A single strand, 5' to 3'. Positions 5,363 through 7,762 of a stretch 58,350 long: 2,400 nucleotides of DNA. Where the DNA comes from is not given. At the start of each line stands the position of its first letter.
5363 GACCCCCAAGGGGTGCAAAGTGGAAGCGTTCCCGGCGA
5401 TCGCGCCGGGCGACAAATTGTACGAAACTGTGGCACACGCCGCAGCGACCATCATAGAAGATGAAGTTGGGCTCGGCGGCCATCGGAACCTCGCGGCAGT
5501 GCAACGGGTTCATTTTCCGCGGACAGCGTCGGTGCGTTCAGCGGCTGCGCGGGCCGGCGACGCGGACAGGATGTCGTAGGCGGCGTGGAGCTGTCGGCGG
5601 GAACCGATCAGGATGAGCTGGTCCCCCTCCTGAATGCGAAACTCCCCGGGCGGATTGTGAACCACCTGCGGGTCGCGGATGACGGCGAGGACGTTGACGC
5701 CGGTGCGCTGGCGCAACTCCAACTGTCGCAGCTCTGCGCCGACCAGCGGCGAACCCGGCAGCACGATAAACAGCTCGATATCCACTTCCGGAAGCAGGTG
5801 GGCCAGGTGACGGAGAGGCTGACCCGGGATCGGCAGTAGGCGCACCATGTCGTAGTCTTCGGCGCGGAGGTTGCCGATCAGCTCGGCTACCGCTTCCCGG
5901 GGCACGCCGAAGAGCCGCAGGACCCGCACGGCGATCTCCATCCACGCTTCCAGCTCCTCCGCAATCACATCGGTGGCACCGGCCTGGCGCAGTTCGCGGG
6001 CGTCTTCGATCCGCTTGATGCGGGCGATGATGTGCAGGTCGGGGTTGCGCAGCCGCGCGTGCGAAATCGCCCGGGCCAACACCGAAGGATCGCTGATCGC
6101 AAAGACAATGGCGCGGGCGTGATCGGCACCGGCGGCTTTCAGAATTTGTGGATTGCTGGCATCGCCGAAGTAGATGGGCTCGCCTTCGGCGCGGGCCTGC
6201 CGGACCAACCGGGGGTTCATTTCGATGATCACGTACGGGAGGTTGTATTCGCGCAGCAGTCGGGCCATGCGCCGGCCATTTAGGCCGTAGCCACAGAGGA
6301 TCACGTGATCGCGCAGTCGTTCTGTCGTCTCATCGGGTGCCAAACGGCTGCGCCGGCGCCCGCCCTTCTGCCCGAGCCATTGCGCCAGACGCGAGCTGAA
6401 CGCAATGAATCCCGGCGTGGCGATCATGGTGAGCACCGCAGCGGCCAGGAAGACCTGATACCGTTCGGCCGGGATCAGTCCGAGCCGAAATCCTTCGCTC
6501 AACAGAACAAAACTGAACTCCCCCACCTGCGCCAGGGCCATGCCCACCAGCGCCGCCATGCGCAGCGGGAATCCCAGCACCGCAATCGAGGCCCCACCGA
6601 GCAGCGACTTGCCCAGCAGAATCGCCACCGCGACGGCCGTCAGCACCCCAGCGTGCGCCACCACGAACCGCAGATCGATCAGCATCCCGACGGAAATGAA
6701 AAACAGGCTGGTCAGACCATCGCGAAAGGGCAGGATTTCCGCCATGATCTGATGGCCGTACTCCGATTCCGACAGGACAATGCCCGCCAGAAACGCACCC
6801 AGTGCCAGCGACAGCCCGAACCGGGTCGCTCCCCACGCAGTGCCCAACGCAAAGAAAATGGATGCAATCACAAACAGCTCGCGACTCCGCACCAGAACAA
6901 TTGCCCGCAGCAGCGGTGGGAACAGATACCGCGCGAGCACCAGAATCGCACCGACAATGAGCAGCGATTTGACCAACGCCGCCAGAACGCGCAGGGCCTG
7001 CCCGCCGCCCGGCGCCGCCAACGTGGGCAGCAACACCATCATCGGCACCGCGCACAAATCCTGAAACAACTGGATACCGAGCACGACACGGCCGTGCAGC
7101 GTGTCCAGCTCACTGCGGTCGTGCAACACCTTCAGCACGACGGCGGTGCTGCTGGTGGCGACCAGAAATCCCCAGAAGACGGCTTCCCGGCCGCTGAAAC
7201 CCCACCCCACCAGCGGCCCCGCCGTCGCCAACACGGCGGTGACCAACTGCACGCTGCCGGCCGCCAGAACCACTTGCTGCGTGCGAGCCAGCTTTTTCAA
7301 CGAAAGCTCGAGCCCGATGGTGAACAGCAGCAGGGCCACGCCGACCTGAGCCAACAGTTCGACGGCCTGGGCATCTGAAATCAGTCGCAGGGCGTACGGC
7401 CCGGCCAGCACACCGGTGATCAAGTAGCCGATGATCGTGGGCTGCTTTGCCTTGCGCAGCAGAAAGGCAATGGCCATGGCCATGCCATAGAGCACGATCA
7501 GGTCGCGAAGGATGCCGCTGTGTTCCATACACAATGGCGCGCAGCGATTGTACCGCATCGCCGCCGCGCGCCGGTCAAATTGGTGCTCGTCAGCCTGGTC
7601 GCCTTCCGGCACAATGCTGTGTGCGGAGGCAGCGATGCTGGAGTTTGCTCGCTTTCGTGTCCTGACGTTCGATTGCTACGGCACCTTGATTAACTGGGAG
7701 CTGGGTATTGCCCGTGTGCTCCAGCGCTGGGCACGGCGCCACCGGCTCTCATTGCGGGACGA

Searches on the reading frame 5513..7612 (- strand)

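Call 56: search_protein_families(library=pfam, proteins=[window:5513-7612:-], max_evalue=0.00001)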
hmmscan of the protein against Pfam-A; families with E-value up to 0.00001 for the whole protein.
window:5513-7612:- (700 aa): 3 families
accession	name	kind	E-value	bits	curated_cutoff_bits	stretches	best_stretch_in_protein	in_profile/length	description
PF00999.27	Na_H_Exchanger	-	1e-58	199.4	26.2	1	46-400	6-366/375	Sodium/hydrogen exchanger, transmembrane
PF02254.24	TrkA_N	-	4.6e-27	95.1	23.8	1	437-550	1-114/116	TrkA-N domain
PF02080.26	TrkA_C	-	3.8e-17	62.4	27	1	615-682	4-70/71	TrkA-C domain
